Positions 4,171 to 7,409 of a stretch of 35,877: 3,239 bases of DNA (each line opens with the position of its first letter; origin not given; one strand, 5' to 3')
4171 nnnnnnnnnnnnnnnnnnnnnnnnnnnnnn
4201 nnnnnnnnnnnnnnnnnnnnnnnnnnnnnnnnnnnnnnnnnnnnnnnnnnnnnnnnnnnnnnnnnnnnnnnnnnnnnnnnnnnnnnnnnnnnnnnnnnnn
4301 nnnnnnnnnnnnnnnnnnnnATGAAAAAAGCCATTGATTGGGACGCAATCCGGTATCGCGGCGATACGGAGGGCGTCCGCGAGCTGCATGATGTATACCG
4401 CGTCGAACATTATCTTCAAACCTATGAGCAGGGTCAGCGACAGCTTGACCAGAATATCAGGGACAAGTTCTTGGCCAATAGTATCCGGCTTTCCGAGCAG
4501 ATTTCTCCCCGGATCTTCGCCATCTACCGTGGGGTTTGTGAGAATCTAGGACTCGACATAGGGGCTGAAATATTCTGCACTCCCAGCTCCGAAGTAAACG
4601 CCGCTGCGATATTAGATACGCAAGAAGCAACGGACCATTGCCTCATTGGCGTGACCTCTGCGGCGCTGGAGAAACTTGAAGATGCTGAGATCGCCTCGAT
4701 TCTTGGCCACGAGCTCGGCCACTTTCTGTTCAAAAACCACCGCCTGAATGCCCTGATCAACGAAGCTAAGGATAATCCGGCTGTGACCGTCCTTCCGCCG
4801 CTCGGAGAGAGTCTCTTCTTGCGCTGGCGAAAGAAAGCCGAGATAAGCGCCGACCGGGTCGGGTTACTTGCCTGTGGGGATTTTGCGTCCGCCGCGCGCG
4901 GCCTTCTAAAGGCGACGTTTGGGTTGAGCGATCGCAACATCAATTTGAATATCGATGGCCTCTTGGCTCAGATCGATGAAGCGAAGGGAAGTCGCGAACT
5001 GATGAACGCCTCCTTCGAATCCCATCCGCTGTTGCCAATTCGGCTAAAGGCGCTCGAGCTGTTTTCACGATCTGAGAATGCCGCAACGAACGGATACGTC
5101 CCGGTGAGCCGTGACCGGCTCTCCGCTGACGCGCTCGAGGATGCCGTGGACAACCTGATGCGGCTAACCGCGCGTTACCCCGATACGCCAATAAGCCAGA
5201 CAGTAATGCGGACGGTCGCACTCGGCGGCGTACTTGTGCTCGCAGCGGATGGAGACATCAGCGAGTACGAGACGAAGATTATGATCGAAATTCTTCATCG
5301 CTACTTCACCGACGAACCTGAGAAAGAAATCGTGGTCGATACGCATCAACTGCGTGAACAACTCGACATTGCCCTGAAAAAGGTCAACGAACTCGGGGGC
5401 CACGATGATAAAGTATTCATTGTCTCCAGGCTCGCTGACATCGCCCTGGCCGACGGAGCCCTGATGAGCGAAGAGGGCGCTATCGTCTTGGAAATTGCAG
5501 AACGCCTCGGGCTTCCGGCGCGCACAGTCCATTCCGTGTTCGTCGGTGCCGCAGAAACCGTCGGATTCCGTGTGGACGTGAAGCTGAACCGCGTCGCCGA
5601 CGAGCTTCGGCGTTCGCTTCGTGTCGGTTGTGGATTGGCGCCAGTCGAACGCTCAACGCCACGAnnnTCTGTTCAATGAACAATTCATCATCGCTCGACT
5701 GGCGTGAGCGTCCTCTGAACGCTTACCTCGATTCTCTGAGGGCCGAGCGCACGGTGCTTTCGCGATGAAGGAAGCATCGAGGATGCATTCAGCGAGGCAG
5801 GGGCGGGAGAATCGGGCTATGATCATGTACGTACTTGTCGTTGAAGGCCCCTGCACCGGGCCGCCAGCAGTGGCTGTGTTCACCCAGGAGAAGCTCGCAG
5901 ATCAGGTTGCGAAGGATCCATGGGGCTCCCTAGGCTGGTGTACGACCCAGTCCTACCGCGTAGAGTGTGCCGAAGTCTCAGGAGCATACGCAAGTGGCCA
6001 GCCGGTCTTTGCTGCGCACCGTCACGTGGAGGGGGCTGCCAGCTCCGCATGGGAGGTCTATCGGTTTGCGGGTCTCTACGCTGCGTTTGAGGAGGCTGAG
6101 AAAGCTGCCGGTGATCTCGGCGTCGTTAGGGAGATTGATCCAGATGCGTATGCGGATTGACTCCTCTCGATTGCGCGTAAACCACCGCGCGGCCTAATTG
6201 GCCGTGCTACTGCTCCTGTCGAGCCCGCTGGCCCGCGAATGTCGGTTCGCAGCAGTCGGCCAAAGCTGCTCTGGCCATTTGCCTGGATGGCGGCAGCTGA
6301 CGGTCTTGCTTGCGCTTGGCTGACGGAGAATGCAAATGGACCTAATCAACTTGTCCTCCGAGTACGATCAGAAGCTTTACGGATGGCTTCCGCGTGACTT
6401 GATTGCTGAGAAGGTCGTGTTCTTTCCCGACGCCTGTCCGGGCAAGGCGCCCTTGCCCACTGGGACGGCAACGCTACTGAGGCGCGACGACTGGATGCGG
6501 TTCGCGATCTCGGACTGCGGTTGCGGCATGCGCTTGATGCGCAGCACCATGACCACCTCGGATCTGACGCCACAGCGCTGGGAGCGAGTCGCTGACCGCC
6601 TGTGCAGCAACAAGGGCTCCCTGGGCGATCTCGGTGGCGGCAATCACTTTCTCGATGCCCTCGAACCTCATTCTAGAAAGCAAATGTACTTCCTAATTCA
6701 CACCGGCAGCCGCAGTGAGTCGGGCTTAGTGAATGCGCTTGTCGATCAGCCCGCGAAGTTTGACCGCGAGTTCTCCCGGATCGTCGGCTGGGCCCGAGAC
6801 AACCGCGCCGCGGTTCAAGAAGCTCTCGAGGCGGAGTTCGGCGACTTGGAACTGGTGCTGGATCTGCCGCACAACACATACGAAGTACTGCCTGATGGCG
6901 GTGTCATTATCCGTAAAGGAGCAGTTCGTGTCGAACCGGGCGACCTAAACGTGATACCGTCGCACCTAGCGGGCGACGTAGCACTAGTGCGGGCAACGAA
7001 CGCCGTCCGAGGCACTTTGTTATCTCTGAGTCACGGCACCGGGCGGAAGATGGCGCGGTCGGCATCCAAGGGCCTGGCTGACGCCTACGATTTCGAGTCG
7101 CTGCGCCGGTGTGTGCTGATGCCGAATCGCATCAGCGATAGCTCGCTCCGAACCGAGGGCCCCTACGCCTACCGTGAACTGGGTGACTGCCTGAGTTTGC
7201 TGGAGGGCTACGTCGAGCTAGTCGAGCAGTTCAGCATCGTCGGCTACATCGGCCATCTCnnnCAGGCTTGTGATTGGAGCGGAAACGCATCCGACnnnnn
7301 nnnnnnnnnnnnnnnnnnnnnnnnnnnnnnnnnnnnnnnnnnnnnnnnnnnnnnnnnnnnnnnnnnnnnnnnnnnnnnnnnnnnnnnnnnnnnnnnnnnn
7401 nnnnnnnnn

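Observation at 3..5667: Translationally coupled membrane module: unknown TM protein, TM-transglutaminase-like peptidase, CvpA fusion, M48 peptidase-TerB fusion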

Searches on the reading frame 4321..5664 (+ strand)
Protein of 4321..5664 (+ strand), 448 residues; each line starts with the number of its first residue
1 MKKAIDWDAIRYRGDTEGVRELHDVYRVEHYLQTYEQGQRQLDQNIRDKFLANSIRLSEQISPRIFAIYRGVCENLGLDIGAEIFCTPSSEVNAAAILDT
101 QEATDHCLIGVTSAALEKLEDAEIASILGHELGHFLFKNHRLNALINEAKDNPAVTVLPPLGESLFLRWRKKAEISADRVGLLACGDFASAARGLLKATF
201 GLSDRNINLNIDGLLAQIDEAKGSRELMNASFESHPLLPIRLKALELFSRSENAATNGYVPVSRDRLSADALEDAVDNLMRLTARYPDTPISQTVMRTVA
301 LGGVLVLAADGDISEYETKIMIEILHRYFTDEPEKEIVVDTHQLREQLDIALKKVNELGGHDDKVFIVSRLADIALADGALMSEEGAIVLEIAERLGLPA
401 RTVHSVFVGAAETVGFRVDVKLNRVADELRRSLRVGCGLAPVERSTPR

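Call 3: search_protein_families(library=pfam, proteins=[window:4321-5664:+], max_evalue=0.01)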
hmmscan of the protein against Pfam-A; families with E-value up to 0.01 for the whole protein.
window:4321-5664:+ (448 aa): 2 families
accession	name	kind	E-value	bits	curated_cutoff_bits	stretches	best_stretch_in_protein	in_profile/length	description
PF01435.24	Peptidase_M48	-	2.5e-11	44.2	20.3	2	108-148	48-89/186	Peptidase family M48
PF05099.18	TerB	-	4.8e-09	37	24.4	1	303-404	8-114/118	Tellurite resistance protein TerB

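Call 4: search_protein_families(library=ncbifam, proteins=[window:4321-5664:+], max_evalue=0.01)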
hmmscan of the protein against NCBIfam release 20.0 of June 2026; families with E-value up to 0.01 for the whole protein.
window:4321-5664:+ (448 aa): 6 families
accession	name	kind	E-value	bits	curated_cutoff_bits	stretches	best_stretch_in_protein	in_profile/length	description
NF002775.0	PRK02870.1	equivalog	0.00026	20.3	285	1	105-144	154-193/338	zinc metalloprotease HtpX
NF002839.0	PRK03072.1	equivalog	0.00079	18.6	412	1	56-139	65-144/291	zinc metalloprotease HtpX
NF002826.0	PRK03001.1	equivalog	0.00087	18.5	369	1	53-137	58-138/285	zinc metalloprotease HtpX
NF003965.0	PRK05457.1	equivalog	0.0016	17.9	245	0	87-135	100-145/285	protease HtpX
NF002669.0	PRK02391.1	equivalog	0.0044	16.2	341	1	100-135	110-145/298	zinc metalloprotease HtpX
NF052399.1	M48_lipo_LoiP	exception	0.0079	15.7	365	0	80-136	87-134/247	metalloprotease LoiP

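Call 5: search_protein_families(library=padloc, proteins=[window:4321-5664:+], max_evalue=0.01)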
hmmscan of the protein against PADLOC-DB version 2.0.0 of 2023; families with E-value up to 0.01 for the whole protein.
window:4321-5664:+ (448 aa): 1 family
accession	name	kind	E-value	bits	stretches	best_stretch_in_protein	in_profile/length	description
PDLC05027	PDC-S48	-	0.0022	15.1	1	368-414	274-320/411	-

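Call 9: find_homologous_proteins(query=window:4321-5664:+)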
Query window:4321-5664:+ (448 aa): 439 proteins with E <= 0.001 among 8000 candidates; the best 120 are listed.
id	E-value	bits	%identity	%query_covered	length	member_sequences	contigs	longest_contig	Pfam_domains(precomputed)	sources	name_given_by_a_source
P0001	7.3e-291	982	100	100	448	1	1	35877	PF01435.25,PF05099.19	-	-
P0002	2.6e-200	684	69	99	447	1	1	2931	PF01435.25,PF05099.19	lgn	-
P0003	6.5e-182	623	65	97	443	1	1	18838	PF01435.25,PF05099.19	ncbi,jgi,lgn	-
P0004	9.9e-175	600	62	98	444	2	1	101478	PF01435.25,PF05099.19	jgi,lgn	jgi:Zn-dependent protease with chaperone function/uncharacterized tellurite resistance protein B-lik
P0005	7.8e-163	561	58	97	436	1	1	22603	PF01435.25,PF05099.19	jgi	jgi:uncharacterized tellurite resistance protein B-like protein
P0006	3.2e-162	559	58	97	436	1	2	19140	PF01435.25,PF05099.19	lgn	-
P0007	8.7e-161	554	58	98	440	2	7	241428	PF01435.25,PF05099.19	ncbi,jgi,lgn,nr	ncbi:MAG: hypothetical protein FJ215_00605 [Ignavibacteria bacterium]|nr:hypothetical protein [Ignav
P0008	9.0e-161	554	57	97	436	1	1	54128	PF01435.25,PF05099.19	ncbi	-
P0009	4.7e-160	551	58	97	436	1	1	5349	PF01435.25,PF05099.19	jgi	jgi:uncharacterized tellurite resistance protein B-like protein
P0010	2.0e-159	549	56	97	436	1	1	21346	PF01435.25,PF05099.19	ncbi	-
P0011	1.8e-158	546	59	97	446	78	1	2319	PF01435.25,PF05099.19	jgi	jgi:Zn-dependent protease with chaperone function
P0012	2.0e-158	546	58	97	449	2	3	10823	PF01435.25,PF05099.19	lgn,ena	-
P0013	2.2e-158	546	58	97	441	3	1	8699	PF01435.25,PF05099.19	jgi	jgi:uncharacterized tellurite resistance protein B-like protein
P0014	3.5e-158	545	58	97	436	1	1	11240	PF01435.25,PF05099.19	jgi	jgi:Zn-dependent protease with chaperone function/uncharacterized tellurite resistance protein B-lik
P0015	4.1e-158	545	58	96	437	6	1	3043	PF01435.25,PF05099.19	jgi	jgi:uncharacterized tellurite resistance protein B-like protein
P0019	1.1e-157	544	59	96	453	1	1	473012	PF01435.25,PF05099.19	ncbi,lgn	ncbi:MAG: M48 family metallopeptidase [Vicinamibacterales bacterium]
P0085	1.3e-153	530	56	96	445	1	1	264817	PF01435.25,PF05099.19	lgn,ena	-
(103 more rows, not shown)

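Call 10: find_encoding_contigs(protein=P0004, flank=10000, max_places=2)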
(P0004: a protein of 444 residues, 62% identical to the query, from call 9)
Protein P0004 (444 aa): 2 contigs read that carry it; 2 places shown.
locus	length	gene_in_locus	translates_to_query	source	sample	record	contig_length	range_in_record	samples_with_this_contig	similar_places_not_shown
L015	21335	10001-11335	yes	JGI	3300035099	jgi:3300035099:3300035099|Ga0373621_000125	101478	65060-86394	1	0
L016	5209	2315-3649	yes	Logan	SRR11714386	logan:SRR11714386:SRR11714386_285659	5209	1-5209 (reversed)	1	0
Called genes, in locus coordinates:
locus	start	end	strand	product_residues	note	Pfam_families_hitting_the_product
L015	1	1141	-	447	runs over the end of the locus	PF03773:ArsP_1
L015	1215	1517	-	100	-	PF12840:HTH_20, PF01022:HTH_5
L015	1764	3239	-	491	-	PF13546:DDE_5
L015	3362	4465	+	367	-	PF16126:DUF4838 (weak)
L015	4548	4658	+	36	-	-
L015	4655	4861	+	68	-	PF07927:HicA_toxin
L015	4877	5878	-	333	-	PF13570:Beta-prop_ACSF4, PF13360:PQQ_2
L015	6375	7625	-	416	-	PF04015:DUF362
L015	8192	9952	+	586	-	PF01590:GAF, PF13185:GAF_2, PF13492:GAF_3, PF01590:GAF, PF13185:GAF_2, PF13492:GAF_3, PF00512:HisKA, PF02518:HATPase_c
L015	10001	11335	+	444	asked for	PF01435:Peptidase_M48 (weak), PF05099:TerB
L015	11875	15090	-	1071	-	PF01839:FG-GAP (faint), PF13517:FG-GAP_3, PF07593:UnbV_ASPIC, PF13517:FG-GAP_3, PF07593:UnbV_ASPIC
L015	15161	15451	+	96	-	-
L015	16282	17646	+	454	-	PF25182:NonGDSL (weak), PF13472:Lipase_GDSL_2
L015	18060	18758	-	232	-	PF13489:Methyltransf_23, PF08242:Methyltransf_12 (weak)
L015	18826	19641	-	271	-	PF13641:Glyco_tranf_2_3, PF00535:Glycos_transf_2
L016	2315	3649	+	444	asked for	PF01435:Peptidase_M48 (weak), PF05099:TerB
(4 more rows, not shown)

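Call 11: find_encoding_contigs(protein=P0003, flank=10000, max_places=2)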
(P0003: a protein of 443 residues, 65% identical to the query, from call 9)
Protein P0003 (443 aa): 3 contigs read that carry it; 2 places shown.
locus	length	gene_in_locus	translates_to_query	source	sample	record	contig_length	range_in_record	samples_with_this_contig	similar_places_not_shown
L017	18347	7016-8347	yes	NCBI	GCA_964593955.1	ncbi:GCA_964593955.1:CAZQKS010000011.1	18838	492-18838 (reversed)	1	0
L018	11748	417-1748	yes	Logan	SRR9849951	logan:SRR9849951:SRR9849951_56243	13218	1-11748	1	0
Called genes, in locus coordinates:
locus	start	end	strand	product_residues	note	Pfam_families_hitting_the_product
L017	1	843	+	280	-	?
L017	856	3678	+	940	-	PF04851:ResIII, PF00176:SNF2-rel_dom, PF00270:DEAD (weak), PF00271:Helicase_C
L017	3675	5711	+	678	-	PF08665:PglZ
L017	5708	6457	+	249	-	-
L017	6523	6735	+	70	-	-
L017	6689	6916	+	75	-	-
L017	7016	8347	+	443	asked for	PF01435:Peptidase_M48 (weak), PF05099:TerB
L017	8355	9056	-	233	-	PF02470:MlaD (weak)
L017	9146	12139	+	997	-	PF13519:VWA_2, PF18911:PKD_4, PF00801:PKD, PF18911:PKD_4, PF00801:PKD, PF18911:PKD_4, PF18911:PKD_4, PF00801:PKD, +3 more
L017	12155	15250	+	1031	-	PF13809:Tubulin_2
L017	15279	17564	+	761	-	-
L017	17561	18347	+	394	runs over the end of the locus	-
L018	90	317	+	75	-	-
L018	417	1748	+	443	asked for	PF01435:Peptidase_M48 (weak), PF05099:TerB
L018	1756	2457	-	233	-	PF02470:MlaD (weak)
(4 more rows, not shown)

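Call 12: find_encoding_contigs(protein=P0007, flank=10000, max_places=2)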
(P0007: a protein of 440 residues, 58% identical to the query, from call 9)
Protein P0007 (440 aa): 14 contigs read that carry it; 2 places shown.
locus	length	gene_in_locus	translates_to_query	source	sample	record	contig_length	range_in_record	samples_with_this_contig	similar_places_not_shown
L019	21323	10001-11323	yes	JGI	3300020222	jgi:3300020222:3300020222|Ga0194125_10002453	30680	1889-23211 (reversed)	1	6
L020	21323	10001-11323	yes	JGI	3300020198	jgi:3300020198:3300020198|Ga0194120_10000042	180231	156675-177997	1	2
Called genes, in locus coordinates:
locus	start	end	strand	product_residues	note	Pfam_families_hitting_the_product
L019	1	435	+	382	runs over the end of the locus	PF13433:Peripla_BP_5, PF13458:Peripla_BP_6, PF01094:ANF_receptor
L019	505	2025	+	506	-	PF02310:B12-binding, PF04055:Radical_SAM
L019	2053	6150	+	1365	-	-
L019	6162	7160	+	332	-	-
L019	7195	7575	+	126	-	PF00072:Response_reg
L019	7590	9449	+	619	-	-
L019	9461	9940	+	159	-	-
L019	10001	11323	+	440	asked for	PF01435:Peptidase_M48, PF05099:TerB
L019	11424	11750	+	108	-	-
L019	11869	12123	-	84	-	-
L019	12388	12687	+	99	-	-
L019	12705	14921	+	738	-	PF05762:VWA_CoxE (weak), PF00092:VWA, PF13519:VWA_2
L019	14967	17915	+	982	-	PF13809:Tubulin_2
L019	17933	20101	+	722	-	-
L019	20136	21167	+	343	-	-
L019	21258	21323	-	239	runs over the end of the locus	PF13276:HTH_21, PF00665:rve, PF13683:rve_3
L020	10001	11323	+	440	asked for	PF01435:Peptidase_M48, PF05099:TerB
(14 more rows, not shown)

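Call 22: find_encoding_contigs(protein=P0002, flank=10000, max_places=3)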
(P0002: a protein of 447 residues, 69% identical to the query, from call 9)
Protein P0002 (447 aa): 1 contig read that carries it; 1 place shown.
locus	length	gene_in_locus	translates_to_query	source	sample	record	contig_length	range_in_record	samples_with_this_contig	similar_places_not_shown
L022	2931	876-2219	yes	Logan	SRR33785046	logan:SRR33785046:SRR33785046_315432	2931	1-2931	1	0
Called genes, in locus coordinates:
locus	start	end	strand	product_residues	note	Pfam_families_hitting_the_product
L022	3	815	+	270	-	?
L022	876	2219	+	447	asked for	PF01435:Peptidase_M48, PF05099:TerB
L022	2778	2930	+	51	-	?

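Call 35: find_related_loci(query=A1, collection=genome_contigs, flank=10000)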
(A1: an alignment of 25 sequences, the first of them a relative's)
Query A1 (448 aa) in genome_contigs; peptide patterns used: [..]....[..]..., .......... (x = any residue, [..] = any of these).
73 stretches matched a pattern; 61 encode a relative of the query (tblastn E <= 1e-3); 60 distinct loci.
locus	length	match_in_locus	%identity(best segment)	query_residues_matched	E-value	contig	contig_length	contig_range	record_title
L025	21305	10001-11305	58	4-439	6e-170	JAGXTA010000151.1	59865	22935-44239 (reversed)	MAG: Deltaproteobacteria bacterium isolate CROMO_BS_46_3 c_000000847825, whole genome shotgun sequence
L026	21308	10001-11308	58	5-441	7e-169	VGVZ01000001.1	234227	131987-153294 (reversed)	MAG: Ignavibacteria bacterium isolate K_DeepCast_100m_m2_316 K_DeepCast_100m_m2_316_Ga0194127_10000016, whole genome sho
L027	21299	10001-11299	59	4-437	2e-167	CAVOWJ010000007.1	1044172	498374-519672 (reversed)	MAG: uncultured Acidobacteriota bacterium isolate MFD00032.bin.3.97 genome assembly, contig: contig_18652, whole genome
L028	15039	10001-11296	58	4-436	6e-165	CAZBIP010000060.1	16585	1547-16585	MAG TPA_asm: uncultured Vicinamibacterales bacterium isolate SRP192927_co7_141 genome assembly, contig: NODE_6496_length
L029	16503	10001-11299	57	4-437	1e-163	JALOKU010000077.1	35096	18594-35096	MAG: Vicinamibacterales bacterium isolate Prado007 scaffold_4512, whole genome shotgun sequence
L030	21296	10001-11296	55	4-436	3e-163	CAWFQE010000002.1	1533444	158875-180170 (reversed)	MAG: uncultured Acidobacteriota bacterium isolate MFD05942.bin.1.240 genome assembly, contig: contig_14666, whole genome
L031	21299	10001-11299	58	4-437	3e-163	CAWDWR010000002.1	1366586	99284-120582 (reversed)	MAG: uncultured Acidobacteriota bacterium isolate MFD05942.bin.2.66 genome assembly, contig: contig_7098, whole genome s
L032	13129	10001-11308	57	4-440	2e-162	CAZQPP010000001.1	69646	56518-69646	MAG TPA_asm: uncultured Myxococcales bacterium isolate SRP077602_co2_114 genome assembly, contig: NODE_563_length_69646_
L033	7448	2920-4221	58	2-436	3e-162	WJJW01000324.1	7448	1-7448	MAG: Candidatus Eisenbacteria bacterium isolate Bin_251 k141_3196762, whole genome shotgun sequence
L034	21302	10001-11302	56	4-438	1e-161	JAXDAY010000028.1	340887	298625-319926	MAG: Candidatus Eisenbacteria bacterium isolate POMEDNA-B04 Raw1_k127_875572, whole genome shotgun sequence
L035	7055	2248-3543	54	4-436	4e-162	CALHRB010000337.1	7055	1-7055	MAG: Candidatus Kapabacteria bacterium isolate N1_Bin_Bin_40_sub genome assembly, contig: c_000001138884, whole genome s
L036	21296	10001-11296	54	4-436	7e-161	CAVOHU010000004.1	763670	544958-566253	MAG: uncultured Acidobacteriota bacterium isolate MFD10007.bin.1.132 genome assembly, contig: contig_21328, whole genome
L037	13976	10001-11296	56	4-436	2e-159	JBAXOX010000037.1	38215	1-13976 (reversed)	MAG: Acidobacteriota bacterium isolate ELA516 MAG516_37, whole genome shotgun sequence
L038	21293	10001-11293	55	5-436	2e-159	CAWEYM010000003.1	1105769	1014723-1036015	MAG: uncultured Acidobacteriota bacterium isolate MFD05942.bin.1.97 genome assembly, contig: contig_20491, whole genome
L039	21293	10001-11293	57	4-435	3e-159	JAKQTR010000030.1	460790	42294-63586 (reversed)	MAG: Acidobacteriota bacterium isolate USST_maxbin.036 k141_1206713, whole genome shotgun sequence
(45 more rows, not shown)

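Call 67: find_encoding_contigs(protein=P0019, flank=8000, max_places=1)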
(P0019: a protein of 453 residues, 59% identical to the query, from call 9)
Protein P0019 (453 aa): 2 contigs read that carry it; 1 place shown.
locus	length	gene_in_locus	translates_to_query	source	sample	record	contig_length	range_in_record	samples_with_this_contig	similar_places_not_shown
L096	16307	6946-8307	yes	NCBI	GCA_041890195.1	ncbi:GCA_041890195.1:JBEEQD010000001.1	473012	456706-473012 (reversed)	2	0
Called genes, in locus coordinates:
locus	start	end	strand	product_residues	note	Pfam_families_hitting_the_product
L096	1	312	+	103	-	PF00872:Transposase_mut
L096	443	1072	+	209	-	PF00872:Transposase_mut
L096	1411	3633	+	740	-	PF13620:CarboxypepD_reg, PF24025:Ig_DR_A0283-like (weak), PF07715:Plug, PF00593:TonB_dep_Rec_b-barrel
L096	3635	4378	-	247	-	PF01925:TauE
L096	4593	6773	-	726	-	PF01804:Penicil_amidase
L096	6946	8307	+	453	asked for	PF01435:Peptidase_M48, PF05099:TerB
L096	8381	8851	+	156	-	PF00072:Response_reg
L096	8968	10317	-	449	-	PF00072:Response_reg, PF00158:Sigma54_activat, PF14532:Sigma54_activ_2, PF07728:AAA_5 (weak), PF25601:AAA_lid_14, PF02954:HTH_8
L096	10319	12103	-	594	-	PF00512:HisKA, PF02518:HATPase_c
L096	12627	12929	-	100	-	-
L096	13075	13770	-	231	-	PF00702:Hydrolase, PF12710:HAD (weak), PF13419:HAD_2, PF13242:Hydrolase_like (weak)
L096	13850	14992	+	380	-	PF00155:Aminotran_1_2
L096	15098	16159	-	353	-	PF12725:DUF3810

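Call 68: find_encoding_contigs(protein=P0085, flank=8000, max_places=1)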
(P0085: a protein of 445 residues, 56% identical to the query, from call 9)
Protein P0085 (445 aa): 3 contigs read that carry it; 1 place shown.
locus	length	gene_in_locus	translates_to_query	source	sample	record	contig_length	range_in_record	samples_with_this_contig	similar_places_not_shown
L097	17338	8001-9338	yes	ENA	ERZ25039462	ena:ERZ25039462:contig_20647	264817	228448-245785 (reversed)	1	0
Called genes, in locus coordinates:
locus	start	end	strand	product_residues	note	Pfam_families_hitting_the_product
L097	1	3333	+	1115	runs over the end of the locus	PF13809:Tubulin_2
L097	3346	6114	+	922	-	-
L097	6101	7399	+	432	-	-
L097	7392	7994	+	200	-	PF13353:Fer4_12, PF04055:Radical_SAM (weak)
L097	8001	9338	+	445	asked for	PF01435:Peptidase_M48, PF05099:TerB (weak)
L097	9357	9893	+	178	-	-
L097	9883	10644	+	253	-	-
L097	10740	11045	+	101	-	PF13453:Zn_ribbon_TFIIB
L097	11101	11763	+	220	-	PF13398:Peptidase_M50B (weak), PF02163:Peptidase_M50 (weak)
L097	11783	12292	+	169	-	PF12850:Metallophos_2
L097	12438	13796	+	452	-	-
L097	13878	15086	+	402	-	PF00232:Glyco_hydro_1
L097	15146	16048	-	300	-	PF00149:Metallophos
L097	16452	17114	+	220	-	-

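Call 72: search_protein_families(library=pfam, proteins=[L097:3346-6111:+, L097:6101-7396:+, L097:7392-7991:+, L097:9357-9890:+, L097:9883-10641:+, L017:15279-17561:+], max_evalue=0.05)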
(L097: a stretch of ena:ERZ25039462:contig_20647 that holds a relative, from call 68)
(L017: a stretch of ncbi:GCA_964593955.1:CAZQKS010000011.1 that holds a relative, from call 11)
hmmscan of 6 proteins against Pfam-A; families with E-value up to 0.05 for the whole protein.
L097:3346-6111:+ (922 aa): 0 families

L097:6101-7396:+ (432 aa): 0 families

L097:7392-7991:+ (200 aa): 2 families
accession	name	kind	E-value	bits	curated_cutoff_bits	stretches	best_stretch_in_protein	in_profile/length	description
PF13353.11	Fer4_12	-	1.1e-27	97.4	22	1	26-158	3-137/137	4Fe-4S single cluster domain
PF04055.27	Radical_SAM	-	6e-07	30.2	29.5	1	35-133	4-111/166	Radical SAM superfamily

L097:9357-9890:+ (178 aa): 1 family
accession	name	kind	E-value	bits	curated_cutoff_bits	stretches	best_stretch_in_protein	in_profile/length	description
PF09925.14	DUF2157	-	0.0022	18.2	32.4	0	2-46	62-106/146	Predicted membrane protein (DUF2157)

L097:9883-10641:+ (253 aa): 1 family
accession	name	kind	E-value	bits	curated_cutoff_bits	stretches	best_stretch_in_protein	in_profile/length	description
PF13398.12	Peptidase_M50B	-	3.6e-05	24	26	1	46-126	7-86/201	Peptidase M50B-like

L017:15279-17561:+ (761 aa): 0 families

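Call 82: search_solved_structures(query=A1, max_evalue=0.01, show_alignments=2)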
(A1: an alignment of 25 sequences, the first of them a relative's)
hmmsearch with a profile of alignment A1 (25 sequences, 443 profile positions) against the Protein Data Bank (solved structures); distinct sequences matched with E-value up to 0.01: 1.
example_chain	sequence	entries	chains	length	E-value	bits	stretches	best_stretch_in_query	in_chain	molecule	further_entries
3cqb_A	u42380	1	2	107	0.008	18.3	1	86-136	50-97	Probable protease htpX homolog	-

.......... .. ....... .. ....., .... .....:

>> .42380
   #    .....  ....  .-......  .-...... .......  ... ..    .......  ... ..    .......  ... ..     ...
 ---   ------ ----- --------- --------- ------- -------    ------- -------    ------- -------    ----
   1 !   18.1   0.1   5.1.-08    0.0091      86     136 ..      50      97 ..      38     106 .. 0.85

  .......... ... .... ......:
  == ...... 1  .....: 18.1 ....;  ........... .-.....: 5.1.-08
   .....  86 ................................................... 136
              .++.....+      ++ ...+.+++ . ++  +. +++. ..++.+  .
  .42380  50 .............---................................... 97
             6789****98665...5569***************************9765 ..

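Call 87: search_protein_families(library=pfam, proteins=[L019:9461-9937:+, L019:7590-9446:+, L019:6162-7157:+, L019:11316-11747:+, L097:1-3330:+], max_evalue=0.01)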
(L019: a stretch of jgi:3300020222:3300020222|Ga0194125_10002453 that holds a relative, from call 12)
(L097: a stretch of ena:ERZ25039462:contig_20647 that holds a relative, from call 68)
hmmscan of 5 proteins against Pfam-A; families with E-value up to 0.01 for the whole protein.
L019:9461-9937:+ (159 aa): 0 families

L019:7590-9446:+ (619 aa): 0 families

L019:6162-7157:+ (332 aa): 0 families

L019:11316-11747:+ (144 aa): 0 families

L097:1-3330:+ (1110 aa): 1 family
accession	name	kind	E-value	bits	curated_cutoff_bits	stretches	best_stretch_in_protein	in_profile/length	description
PF13809.12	Tubulin_2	-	3.2e-26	92.9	27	1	11-362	3-345/356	Tubulin like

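Call 88: search_protein_families(library=padloc, proteins=[P0019], max_evalue=0.01)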
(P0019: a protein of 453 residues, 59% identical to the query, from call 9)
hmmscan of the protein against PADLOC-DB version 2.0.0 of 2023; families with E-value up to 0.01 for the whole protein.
P0019 (453 aa): 1 family
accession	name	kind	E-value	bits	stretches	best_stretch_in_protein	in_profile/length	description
PDLC05027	PDC-S48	-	0.00051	17.2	1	365-411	274-320/411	-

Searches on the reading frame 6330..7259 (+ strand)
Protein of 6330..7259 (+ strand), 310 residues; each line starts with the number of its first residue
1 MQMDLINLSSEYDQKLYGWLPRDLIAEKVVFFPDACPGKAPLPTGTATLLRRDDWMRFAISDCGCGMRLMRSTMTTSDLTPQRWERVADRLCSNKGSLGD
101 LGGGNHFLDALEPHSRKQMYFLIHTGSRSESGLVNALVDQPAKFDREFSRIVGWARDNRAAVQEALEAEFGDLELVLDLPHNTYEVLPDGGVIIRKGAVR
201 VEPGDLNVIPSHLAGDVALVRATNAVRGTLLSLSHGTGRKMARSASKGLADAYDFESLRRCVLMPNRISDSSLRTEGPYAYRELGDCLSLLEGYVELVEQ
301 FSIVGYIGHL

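Call 3: search_protein_families(library=pfam, proteins=[window:6330-7259:+], max_evalue=0.01)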
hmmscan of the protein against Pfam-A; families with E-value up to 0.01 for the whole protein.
window:6330-7259:+ (310 aa): 1 family
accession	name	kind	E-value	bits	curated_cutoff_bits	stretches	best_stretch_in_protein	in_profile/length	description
PF01139.22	RtcB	-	2e-17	64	27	1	161-300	258-417/426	tRNA-splicing ligase RtcB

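Call 4: search_protein_families(library=ncbifam, proteins=[window:6330-7259:+], max_evalue=0.01)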
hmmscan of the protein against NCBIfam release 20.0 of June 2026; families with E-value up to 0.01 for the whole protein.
window:6330-7259:+ (310 aa): 4 families
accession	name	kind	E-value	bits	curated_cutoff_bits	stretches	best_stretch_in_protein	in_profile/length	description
NF007153.0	PRK09588.1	equivalog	1.6e-19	70.1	407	1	27-291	40-353/379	RNA ligase RtcB family protein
TIGR03073.1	release_rtcB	hypoth_equivalog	2.3e-14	53.2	271.8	1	95-292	115-343/356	RNA ligase RtcB family protein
NF052663.1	RtcB_rel_intein2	exception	1.4e-10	40.7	1050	1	193-299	514-616/626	intein-containing RctB family protein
NF038162.1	RtcB_rel_intein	exception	0.00051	18.1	1150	0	208-285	856-935/961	intein-containing RtcB family protein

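Call 5: search_protein_families(library=padloc, proteins=[window:6330-7259:+], max_evalue=0.01)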
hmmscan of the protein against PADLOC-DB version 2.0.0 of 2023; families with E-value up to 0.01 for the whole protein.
window:6330-7259:+ (310 aa): 0 families
